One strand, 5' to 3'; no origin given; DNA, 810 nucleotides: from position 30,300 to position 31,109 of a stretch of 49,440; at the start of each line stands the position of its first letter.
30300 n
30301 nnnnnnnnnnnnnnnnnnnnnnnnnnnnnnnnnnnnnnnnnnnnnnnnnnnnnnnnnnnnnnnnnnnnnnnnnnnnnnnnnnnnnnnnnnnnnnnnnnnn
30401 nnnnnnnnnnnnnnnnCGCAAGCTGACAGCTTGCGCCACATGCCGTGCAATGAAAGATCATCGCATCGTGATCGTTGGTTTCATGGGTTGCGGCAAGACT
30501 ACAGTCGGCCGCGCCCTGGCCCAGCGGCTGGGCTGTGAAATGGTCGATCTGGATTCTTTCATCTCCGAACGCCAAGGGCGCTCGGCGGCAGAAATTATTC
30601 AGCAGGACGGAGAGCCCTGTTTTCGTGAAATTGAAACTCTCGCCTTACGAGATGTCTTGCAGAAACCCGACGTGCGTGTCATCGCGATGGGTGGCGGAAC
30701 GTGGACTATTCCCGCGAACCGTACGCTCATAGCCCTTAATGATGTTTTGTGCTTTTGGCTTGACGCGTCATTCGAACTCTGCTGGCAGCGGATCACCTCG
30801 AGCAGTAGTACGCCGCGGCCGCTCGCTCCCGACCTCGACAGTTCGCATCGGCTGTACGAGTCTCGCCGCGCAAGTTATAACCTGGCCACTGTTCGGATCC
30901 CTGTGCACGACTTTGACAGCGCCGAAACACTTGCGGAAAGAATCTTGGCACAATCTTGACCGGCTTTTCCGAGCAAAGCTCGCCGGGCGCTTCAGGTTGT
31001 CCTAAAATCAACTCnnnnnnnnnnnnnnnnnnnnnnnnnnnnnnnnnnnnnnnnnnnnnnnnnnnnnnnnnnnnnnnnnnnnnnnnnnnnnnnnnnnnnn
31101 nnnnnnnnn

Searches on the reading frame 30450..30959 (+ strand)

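Call 95: search_protein_families(library=pfam, proteins=[window:30450-30959:+], max_evalue=0.001)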
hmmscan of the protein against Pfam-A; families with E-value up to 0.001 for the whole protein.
window:30450-30959:+ (169 aa): 6 families
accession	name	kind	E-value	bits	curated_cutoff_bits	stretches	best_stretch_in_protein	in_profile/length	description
PF01202.28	SKI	-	4.4e-34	118.4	22.1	1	12-167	1-156/159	Shikimate kinase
PF13238.12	AAA_18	-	1.5e-07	32.4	29.4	1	6-118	1-111/128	AAA domain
PF13671.12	AAA_33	-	1.8e-06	28.8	27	1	6-54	2-51/143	AAA domain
PF13189.12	Cytidylate_kin2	-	3.5e-05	24.5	28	1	6-49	2-47/176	Cytidylate kinase-like family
PF00004.35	AAA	-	0.00037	21.4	21.2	1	7-47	2-44/131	ATPase family associated with various cellular activities (AAA)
PF13521.12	AAA_28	-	0.00044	21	27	1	5-33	1-29/164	AAA domain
